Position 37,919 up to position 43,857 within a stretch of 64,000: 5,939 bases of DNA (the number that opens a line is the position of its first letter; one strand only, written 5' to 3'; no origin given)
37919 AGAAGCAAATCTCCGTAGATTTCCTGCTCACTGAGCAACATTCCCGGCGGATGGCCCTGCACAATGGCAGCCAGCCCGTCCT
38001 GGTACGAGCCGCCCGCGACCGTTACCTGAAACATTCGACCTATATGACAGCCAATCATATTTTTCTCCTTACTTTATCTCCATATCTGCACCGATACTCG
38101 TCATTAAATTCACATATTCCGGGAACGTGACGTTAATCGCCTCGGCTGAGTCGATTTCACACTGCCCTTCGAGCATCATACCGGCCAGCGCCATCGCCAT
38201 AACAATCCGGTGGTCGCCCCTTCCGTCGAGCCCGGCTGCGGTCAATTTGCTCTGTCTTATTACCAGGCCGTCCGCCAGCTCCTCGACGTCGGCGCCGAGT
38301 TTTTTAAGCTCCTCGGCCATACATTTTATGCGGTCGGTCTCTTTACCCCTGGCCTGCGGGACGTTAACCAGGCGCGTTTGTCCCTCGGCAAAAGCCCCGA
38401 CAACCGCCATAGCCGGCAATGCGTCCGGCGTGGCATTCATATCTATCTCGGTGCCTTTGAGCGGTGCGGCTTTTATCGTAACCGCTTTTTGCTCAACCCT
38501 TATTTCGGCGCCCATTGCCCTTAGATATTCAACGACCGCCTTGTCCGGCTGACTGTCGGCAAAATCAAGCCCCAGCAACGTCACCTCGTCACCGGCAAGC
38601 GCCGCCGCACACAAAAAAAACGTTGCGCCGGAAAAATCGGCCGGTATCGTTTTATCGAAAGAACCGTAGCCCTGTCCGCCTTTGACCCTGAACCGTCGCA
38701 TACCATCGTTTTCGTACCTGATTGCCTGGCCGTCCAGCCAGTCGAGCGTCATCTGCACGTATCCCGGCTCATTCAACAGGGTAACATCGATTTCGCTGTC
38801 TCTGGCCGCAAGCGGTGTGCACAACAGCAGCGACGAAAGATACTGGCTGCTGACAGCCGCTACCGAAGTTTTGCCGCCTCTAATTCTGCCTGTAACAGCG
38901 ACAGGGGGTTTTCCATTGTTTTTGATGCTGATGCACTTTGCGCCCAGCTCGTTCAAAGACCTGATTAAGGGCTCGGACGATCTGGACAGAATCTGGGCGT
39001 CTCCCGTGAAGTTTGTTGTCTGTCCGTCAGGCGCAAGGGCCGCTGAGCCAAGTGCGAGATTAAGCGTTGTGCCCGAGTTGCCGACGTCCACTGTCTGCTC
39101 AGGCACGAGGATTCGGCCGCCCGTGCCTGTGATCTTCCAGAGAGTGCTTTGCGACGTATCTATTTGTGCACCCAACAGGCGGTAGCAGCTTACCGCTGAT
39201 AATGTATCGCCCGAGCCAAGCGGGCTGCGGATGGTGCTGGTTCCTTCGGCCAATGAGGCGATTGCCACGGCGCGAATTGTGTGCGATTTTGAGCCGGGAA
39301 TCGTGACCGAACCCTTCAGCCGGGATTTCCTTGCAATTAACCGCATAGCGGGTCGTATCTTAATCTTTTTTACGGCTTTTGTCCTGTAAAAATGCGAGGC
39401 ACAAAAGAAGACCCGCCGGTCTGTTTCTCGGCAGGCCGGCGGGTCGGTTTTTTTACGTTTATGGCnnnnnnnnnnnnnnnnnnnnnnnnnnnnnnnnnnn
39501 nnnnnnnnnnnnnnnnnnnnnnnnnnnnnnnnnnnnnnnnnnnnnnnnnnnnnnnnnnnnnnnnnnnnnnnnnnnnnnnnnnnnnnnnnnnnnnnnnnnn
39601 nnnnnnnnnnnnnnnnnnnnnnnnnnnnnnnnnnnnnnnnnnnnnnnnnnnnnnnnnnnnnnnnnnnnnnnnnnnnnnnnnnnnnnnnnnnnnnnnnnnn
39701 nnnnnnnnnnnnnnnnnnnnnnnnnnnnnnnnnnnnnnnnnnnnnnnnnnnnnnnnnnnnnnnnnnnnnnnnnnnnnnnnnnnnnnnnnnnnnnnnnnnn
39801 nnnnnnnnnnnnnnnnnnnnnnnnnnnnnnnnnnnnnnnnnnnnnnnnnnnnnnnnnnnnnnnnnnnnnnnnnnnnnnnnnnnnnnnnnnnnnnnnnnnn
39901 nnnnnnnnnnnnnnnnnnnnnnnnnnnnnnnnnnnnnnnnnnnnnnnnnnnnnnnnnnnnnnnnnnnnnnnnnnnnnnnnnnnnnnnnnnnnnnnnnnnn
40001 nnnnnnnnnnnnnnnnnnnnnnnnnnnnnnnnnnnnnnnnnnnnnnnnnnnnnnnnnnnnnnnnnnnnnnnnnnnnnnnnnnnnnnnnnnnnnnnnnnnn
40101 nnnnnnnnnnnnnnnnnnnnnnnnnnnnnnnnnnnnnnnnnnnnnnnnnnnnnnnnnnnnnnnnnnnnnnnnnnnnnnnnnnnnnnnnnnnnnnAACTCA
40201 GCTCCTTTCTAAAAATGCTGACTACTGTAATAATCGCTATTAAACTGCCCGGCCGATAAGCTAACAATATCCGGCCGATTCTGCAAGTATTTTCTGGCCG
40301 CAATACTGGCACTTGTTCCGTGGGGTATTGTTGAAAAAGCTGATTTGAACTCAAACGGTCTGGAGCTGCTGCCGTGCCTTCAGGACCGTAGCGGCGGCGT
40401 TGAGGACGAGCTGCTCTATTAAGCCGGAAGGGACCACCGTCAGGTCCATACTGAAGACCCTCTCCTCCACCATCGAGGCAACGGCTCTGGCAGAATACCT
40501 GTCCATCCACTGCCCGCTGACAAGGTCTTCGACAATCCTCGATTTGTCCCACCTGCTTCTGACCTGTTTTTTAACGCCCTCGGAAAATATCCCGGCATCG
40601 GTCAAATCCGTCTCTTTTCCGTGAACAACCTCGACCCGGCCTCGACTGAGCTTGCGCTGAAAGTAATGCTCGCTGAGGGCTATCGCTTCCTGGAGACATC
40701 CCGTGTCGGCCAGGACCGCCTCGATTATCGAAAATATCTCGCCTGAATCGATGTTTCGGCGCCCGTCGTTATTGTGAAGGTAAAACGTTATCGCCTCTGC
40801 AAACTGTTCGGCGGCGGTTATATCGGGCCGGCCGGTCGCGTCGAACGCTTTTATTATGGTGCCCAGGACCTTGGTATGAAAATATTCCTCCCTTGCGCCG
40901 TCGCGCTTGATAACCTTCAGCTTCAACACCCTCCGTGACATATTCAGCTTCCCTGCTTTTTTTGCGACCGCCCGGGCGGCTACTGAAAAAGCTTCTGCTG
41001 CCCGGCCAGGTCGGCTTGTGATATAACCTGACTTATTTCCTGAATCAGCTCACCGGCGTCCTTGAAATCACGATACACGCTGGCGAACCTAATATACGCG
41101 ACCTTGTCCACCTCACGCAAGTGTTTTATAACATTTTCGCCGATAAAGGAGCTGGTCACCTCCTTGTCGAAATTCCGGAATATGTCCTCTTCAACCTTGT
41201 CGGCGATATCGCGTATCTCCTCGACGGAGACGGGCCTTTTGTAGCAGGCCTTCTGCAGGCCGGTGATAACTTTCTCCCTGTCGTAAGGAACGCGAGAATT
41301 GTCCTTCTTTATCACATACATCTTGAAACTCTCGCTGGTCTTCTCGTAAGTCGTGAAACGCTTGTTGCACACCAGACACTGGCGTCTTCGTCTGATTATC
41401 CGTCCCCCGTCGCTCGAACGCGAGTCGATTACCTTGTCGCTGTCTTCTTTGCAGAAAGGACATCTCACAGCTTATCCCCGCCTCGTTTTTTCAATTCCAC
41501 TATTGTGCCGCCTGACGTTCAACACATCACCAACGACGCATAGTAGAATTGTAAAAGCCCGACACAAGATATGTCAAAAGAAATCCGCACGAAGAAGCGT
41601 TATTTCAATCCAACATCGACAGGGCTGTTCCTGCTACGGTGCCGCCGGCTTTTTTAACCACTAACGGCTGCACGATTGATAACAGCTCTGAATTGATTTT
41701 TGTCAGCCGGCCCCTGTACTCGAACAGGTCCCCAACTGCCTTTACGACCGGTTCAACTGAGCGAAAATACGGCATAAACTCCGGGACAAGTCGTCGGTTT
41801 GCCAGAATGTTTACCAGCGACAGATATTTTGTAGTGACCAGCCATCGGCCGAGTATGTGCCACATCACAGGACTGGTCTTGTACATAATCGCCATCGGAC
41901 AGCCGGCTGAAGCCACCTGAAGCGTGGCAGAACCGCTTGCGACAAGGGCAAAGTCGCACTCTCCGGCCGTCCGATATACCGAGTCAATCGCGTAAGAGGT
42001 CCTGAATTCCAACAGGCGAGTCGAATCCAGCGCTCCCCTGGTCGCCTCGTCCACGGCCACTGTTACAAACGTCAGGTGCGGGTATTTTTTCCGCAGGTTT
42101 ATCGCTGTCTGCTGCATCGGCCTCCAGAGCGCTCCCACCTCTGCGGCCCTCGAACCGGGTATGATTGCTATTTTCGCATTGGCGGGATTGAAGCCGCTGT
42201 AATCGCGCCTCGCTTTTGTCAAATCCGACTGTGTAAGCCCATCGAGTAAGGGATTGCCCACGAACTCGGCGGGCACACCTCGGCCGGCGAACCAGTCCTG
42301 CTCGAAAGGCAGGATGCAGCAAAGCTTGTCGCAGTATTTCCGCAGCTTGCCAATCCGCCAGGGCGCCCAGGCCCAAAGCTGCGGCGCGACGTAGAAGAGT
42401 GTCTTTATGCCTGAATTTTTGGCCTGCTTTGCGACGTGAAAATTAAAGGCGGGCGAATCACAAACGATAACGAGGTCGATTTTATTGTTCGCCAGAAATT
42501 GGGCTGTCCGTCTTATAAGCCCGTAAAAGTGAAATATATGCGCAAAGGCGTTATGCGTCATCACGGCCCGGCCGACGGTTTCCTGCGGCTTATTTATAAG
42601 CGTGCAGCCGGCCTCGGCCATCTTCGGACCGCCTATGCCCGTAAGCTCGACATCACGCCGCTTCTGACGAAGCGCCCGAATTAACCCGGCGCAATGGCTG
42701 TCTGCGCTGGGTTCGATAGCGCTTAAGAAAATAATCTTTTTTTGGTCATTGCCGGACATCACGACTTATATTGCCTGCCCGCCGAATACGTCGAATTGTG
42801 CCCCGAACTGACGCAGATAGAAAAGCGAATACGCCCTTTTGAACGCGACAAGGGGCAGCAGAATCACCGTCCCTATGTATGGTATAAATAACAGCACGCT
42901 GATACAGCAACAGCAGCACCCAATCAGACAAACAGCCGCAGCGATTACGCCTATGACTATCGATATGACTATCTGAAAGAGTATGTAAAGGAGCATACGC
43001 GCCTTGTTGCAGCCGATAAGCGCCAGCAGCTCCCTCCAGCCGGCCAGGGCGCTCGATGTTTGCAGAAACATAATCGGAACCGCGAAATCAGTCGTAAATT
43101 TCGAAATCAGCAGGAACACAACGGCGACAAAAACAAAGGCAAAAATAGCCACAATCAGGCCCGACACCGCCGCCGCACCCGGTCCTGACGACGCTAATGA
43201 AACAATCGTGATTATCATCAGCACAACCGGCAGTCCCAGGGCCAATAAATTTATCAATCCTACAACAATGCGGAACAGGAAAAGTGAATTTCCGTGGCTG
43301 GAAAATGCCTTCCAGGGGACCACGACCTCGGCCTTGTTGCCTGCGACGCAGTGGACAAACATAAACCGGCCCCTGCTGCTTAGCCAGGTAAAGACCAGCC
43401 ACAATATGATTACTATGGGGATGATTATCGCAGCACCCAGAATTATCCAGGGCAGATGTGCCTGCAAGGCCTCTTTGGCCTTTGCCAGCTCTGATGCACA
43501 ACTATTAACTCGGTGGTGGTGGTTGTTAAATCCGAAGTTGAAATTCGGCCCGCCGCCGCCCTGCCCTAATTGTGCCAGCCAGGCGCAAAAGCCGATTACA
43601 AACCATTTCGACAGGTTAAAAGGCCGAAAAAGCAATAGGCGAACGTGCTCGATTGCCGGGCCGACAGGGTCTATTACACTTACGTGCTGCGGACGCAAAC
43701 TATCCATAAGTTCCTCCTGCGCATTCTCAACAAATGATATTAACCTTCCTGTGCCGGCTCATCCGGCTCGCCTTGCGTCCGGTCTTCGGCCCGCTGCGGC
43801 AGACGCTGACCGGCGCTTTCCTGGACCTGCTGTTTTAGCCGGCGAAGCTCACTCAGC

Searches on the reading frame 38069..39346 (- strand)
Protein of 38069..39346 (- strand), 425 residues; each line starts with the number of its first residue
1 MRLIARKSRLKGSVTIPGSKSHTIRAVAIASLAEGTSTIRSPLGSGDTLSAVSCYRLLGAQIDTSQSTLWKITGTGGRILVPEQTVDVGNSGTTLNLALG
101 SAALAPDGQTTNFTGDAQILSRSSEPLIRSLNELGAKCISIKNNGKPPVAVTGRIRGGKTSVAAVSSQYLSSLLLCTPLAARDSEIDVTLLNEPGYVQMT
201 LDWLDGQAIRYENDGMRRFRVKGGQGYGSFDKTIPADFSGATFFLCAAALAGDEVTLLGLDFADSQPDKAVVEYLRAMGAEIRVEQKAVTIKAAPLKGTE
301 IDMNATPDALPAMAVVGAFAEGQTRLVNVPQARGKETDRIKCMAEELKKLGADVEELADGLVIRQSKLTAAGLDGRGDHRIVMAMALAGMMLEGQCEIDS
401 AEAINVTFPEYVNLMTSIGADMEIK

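Call 11: search_protein_families(library=pfam, proteins=[window:38069-39346:-], max_evalue=0.001)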
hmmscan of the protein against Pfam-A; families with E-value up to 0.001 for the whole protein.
window:38069-39346:- (425 aa): 1 family
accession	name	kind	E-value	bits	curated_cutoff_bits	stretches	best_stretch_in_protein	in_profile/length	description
PF00275.25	EPSP_synthase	-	1.9e-97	327.1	22.8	1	6-413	3-415/417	EPSP synthase (3-phosphoshikimate 1-carboxyvinyltransferase)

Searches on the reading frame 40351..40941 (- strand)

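Call 11: search_protein_families(library=pfam, proteins=[window:40351-40941:-], max_evalue=0.001)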
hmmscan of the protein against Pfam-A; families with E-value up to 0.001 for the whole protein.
window:40351-40941:- (196 aa): 1 family
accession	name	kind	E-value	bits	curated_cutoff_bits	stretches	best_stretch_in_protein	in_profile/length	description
PF03477.21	ATP-cone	-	1.1e-07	32.7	25.8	1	9-81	2-71/88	ATP cone domain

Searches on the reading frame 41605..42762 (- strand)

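Call 11: search_protein_families(library=pfam, proteins=[window:41605-42762:-], max_evalue=0.001)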
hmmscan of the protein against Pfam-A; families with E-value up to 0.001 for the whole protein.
window:41605-42762:- (385 aa): 1 family
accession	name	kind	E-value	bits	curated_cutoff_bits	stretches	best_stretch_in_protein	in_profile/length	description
PF02684.21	LpxB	-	6.2e-79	266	22.6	1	11-330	1-322/374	Lipid-A-disaccharide synthetase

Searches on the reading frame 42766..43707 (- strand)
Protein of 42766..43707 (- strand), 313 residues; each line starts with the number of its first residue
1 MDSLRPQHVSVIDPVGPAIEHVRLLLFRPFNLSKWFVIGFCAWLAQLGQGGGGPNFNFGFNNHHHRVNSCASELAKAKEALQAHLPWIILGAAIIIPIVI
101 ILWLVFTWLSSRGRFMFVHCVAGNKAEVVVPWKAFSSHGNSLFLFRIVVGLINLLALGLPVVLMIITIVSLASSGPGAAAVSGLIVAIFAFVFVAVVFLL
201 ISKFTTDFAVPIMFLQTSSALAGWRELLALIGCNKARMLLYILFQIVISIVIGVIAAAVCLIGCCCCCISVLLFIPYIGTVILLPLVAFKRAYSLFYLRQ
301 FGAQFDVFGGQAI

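Call 12: search_protein_families(library=pfam, proteins=[window:42766-43707:-], max_evalue=0.001)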
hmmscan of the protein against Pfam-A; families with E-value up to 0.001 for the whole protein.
window:42766-43707:- (313 aa): 1 family
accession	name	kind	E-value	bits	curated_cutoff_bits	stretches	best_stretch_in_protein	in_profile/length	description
PF24400.1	DUF7544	-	2.7e-41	142.2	27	1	11-273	3-241/302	Family of unknown function (DUF7544)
